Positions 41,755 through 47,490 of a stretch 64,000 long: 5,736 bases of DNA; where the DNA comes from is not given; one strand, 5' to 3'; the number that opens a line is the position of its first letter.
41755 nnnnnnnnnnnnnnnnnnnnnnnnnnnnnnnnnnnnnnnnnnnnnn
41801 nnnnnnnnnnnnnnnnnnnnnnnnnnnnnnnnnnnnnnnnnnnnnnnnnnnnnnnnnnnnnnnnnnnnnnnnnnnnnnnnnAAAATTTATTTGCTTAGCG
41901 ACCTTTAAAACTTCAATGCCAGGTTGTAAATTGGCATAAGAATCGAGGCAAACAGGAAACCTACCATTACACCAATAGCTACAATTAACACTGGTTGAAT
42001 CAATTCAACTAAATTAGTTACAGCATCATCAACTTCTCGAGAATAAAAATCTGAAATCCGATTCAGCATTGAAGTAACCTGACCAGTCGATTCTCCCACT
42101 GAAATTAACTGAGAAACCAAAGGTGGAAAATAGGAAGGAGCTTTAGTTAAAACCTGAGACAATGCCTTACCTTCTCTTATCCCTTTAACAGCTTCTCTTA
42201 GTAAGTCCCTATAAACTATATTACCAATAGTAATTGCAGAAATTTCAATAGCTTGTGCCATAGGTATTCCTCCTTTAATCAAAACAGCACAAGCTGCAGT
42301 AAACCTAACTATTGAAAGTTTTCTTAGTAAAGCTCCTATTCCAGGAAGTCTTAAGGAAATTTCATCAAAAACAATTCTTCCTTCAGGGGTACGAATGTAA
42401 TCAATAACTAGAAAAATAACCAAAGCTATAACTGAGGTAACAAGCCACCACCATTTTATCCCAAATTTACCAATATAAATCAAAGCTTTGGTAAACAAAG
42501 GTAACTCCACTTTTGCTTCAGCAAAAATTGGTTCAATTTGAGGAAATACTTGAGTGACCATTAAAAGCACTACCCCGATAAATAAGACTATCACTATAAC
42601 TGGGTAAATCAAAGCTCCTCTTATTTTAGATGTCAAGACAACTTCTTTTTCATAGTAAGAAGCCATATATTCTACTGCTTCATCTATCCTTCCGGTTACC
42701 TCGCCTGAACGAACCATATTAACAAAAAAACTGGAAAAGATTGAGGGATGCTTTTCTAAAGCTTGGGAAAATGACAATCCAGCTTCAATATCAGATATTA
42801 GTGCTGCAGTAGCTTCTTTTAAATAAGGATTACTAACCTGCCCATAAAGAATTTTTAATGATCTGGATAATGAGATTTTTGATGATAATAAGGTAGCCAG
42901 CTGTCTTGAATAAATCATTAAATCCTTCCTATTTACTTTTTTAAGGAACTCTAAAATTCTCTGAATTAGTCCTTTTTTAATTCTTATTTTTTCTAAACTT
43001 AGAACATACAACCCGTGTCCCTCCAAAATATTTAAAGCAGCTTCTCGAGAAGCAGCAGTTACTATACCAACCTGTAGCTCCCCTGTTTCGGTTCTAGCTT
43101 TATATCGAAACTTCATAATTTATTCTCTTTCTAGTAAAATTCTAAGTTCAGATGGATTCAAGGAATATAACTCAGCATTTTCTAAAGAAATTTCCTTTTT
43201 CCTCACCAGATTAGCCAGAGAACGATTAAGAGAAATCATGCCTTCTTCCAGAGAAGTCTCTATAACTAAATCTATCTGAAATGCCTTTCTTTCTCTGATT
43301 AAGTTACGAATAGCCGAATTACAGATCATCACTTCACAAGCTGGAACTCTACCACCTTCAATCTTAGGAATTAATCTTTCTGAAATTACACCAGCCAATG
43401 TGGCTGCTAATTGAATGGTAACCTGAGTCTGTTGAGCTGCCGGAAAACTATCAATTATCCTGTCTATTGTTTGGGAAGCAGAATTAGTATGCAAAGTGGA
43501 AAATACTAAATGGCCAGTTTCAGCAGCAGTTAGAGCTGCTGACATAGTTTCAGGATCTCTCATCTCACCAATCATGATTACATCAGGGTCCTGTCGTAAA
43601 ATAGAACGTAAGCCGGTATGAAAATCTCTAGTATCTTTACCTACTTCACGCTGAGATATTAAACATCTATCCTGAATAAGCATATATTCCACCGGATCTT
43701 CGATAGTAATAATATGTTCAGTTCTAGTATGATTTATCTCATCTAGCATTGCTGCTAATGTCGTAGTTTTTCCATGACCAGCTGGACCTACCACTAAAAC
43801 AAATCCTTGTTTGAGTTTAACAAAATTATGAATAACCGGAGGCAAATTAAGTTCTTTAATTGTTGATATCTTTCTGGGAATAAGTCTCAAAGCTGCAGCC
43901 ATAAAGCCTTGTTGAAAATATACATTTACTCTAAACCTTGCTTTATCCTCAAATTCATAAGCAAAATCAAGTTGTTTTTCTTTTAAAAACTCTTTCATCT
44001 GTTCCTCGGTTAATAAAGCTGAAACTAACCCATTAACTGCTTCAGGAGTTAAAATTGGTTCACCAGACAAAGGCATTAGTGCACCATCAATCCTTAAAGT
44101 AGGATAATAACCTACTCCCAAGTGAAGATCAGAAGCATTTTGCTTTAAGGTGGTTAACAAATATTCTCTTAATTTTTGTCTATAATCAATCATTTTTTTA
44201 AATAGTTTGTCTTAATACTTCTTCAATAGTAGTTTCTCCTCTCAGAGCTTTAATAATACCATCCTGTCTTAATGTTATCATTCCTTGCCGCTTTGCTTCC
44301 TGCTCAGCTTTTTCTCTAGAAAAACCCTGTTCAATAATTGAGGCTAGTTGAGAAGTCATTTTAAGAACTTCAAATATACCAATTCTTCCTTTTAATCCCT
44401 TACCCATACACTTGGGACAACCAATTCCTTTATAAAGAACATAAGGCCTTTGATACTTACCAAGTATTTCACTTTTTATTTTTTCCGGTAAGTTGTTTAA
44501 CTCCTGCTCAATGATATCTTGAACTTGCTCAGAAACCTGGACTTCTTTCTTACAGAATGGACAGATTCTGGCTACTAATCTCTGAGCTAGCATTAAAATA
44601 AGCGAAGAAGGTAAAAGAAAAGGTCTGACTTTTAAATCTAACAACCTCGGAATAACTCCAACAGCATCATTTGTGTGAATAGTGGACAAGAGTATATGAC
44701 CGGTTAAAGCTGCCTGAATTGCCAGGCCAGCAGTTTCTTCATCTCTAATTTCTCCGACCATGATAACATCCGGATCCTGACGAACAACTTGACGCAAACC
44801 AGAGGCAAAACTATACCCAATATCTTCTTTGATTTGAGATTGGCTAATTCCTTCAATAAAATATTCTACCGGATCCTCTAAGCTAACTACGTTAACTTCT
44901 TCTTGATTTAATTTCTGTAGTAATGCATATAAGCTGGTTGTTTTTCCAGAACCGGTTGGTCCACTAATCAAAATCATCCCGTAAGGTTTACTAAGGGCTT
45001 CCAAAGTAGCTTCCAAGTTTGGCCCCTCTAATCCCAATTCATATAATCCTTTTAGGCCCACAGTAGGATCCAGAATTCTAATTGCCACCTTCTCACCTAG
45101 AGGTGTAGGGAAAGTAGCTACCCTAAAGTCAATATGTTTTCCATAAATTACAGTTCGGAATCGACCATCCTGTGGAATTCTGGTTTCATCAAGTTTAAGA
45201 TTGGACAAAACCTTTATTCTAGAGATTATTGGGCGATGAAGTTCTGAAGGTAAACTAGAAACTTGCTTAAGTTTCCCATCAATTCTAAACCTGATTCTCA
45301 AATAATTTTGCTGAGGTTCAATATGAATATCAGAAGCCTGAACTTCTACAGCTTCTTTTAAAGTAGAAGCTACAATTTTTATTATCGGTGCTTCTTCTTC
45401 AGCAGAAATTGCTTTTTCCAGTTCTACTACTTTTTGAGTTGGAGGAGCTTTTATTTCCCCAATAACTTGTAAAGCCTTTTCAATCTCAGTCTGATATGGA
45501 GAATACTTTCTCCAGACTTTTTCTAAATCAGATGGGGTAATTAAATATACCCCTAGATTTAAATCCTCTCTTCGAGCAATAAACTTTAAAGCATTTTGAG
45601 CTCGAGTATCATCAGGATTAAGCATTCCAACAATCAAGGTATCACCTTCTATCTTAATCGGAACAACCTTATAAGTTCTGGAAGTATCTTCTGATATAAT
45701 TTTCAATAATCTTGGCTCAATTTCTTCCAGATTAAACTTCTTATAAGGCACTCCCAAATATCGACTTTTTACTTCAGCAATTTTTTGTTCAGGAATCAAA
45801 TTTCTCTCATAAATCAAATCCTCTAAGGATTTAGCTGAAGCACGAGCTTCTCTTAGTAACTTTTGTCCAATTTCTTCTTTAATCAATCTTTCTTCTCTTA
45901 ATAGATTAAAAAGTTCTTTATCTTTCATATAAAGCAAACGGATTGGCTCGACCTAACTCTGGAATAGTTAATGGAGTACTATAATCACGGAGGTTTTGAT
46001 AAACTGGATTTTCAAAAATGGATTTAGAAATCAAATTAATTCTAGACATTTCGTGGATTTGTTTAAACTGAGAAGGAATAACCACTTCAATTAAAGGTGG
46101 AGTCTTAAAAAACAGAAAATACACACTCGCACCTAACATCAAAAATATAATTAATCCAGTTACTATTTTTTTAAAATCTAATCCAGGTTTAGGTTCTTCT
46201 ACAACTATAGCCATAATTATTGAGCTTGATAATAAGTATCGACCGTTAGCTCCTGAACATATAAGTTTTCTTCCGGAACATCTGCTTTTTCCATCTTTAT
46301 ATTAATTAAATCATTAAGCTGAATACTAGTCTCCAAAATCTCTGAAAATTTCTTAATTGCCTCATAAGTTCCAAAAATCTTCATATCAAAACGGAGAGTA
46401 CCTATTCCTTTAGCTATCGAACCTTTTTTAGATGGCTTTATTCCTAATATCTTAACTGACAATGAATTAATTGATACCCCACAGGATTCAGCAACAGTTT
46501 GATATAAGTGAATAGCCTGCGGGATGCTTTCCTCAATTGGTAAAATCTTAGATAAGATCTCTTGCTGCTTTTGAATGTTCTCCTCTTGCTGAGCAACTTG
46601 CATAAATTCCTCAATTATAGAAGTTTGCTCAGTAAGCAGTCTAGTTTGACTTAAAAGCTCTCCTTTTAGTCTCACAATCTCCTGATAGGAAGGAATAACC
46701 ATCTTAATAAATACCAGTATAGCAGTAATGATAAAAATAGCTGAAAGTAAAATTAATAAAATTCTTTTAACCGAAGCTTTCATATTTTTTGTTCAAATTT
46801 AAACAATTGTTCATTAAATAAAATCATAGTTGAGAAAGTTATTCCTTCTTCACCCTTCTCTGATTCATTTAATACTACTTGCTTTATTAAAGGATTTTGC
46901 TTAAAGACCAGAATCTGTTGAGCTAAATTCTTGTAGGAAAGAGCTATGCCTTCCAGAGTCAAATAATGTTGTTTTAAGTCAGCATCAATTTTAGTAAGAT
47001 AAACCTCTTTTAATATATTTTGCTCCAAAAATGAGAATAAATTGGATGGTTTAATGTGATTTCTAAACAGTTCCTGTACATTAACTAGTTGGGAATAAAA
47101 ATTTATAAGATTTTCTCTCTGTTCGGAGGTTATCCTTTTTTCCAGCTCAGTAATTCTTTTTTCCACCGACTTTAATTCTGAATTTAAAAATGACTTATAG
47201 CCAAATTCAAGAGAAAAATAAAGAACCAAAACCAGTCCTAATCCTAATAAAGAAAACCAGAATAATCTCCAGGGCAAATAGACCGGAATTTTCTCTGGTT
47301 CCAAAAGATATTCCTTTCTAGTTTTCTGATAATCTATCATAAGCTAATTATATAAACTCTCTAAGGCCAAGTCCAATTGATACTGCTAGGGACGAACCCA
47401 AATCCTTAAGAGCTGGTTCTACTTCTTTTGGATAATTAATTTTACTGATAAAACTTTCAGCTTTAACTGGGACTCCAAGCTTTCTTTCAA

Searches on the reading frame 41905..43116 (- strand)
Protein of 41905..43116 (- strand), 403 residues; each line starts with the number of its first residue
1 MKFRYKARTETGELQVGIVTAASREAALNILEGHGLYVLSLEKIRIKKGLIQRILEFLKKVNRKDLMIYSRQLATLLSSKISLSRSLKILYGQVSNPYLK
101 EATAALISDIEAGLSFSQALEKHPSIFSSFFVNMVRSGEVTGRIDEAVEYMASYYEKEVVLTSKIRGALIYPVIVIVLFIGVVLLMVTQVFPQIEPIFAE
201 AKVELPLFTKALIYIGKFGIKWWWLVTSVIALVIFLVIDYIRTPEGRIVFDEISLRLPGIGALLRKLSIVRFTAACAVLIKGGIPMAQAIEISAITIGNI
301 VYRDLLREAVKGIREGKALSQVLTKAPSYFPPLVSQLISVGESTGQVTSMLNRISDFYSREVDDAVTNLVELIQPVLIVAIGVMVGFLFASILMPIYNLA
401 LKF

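Call 17: search_protein_families(library=pfam, proteins=[window:41905-43116:-], max_evalue=0.01)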
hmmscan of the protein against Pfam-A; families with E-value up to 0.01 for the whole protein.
window:41905-43116:- (403 aa): 2 families
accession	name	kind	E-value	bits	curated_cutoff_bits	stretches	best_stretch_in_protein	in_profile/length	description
PF00482.28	T2SSF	-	3.6e-59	198.7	25.2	2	70-192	2-125/125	Type II secretion system (T2SS), protein F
PF20990.2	DUF2207_C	-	0.0081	16.3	33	1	62-253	40-203/247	Predicted membrane protein (DUF2207) C-terminal domain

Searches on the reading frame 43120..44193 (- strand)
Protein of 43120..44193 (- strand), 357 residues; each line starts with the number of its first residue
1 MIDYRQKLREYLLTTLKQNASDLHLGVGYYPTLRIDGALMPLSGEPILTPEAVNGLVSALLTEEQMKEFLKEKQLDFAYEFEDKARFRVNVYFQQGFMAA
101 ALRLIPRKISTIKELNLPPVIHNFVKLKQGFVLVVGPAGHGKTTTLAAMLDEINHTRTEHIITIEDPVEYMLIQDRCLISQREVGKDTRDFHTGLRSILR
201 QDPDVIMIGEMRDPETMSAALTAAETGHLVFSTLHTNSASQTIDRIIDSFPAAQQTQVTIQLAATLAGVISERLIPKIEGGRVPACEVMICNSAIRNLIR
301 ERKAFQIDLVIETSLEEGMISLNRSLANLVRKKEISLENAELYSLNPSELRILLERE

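Call 17: search_protein_families(library=pfam, proteins=[window:43120-44193:-], max_evalue=0.01)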
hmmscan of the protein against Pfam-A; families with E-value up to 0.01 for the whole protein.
window:43120-44193:- (357 aa): 8 families
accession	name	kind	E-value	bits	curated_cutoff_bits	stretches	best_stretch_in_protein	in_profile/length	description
PF00437.27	T2SSE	-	2.1e-47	162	24.9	1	15-278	19-281/370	Type II/IV secretion system protein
PF13401.12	AAA_22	-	0.00011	23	27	1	128-194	4-53/130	AAA domain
PF13191.12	AAA_16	-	0.0013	19.7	32.6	1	130-163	25-55/167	AAA ATPase domain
PF25199.1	nSTAND_NTPase5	-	0.0018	18.5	34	0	127-160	39-72/145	Novel STAND NTPase 5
PF13604.12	AAA_30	-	0.004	17.3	27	0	122-152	11-41/191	AAA domain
PF00004.35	AAA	-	0.0044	17.9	21.2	1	132-211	1-66/131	ATPase family associated with various cellular activities (AAA)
PF13245.12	AAA_19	-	0.0076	16.9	25.1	0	126-159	8-41/134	AAA domain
PF00009.33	GTP_EFTU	-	0.0088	16.1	26.5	0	132-159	6-33/188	Elongation factor Tu GTP binding domain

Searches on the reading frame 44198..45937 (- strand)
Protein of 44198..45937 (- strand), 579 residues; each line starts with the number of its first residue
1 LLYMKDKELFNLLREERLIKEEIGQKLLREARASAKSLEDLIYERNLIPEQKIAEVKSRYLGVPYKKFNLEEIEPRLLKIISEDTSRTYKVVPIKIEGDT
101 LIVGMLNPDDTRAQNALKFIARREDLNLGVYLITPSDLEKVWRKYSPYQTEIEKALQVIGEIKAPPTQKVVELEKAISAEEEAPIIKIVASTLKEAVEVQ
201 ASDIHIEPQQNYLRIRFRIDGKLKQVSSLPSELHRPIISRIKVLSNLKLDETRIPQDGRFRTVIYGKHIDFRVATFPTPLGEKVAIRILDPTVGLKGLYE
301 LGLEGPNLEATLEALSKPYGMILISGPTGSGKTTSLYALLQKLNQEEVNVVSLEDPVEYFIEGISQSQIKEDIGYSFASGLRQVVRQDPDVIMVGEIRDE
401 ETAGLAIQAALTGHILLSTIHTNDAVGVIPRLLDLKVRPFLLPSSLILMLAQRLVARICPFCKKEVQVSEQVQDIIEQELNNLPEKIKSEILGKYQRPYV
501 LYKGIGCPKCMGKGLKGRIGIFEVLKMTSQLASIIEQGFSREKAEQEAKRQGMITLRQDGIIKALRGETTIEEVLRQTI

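Call 17: search_protein_families(library=pfam, proteins=[window:44198-45937:-], max_evalue=0.01)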
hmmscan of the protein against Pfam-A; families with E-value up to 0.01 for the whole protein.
window:44198-45937:- (579 aa): 17 families
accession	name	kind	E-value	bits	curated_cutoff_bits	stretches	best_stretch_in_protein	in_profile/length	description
PF00437.27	T2SSE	-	1.6e-124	415.7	24.9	1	179-576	2-370/370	Type II/IV secretion system protein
PF05157.20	MshEN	-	9.6e-14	51.6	23.1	1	61-149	1-87/90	MshEN domain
PF20720.3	nSTAND3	-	1.2e-05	25.5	27.2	1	309-358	8-56/155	Novel STAND NTPase 3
PF13191.12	AAA_16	-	2.9e-05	25.1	32.6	1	308-375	12-84/167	AAA ATPase domain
PF13401.12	AAA_22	-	6.1e-05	23.8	27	1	320-358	6-44/130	AAA domain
PF13173.12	AAA_14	-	0.00015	22.2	27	1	321-361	4-45/129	AAA domain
PF25199.1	nSTAND_NTPase5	-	0.00043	20.6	34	1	316-357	38-80/145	Novel STAND NTPase 5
PF13604.12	AAA_30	-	0.0016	18.6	27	1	310-352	9-51/191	AAA domain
PF13439.12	Glyco_transf_4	-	0.0019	18.7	28.5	1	331-487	3-159/170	Glycosyltransferase Family 4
PF12775.13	AAA_7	-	0.0021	18.1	25.8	1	311-352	25-66/181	P-loop containing dynein motor region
PF13555.12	AAA_29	-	0.0026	17.9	27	0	318-340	21-43/61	P-loop containing region of AAA domain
PF13476.12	AAA_23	-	0.0052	17.9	27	1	320-340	20-40/201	AAA domain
PF24883.2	NPHP3_N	-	0.0054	17.4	24.8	0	320-392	23-87/164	Nephrocystin 3, N-terminal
PF00005.33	ABC_tran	-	0.0056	17.7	25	0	321-377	13-65/137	ABC transporter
PF02492.25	cobW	-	0.0069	16.4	20.7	0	322-351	3-33/180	CobW/HypB/UreG, nucleotide-binding domain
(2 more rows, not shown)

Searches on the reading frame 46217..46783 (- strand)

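Call 17: search_protein_families(library=pfam, proteins=[window:46217-46783:-], max_evalue=0.01)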
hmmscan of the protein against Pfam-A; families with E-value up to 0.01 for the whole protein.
window:46217-46783:- (188 aa): 2 families
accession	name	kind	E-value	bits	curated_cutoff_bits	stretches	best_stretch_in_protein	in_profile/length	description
PF04350.18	PilO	-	0.0033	18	22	1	48-184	13-141/145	Pilus assembly protein, PilO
PF07234.17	Babuvirus_MP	-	0.0069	16.7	27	0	11-85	16-94/117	Movement and RNA silencing protein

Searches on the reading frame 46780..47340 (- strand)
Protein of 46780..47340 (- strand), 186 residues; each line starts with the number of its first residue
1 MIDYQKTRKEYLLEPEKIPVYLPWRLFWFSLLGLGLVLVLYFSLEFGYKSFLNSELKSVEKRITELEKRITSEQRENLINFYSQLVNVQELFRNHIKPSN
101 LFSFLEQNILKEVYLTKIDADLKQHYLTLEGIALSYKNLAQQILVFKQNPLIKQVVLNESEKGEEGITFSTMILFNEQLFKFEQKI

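Call 17: search_protein_families(library=pfam, proteins=[window:46780-47340:-], max_evalue=0.01)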
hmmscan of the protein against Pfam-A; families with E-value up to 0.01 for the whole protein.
window:46780-47340:- (186 aa): 1 family
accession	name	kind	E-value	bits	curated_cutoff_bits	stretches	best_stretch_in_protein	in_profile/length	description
PF05137.18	PilN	-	1e-07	32.3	22.8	1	101-166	2-69/78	Fimbrial assembly protein (PilN)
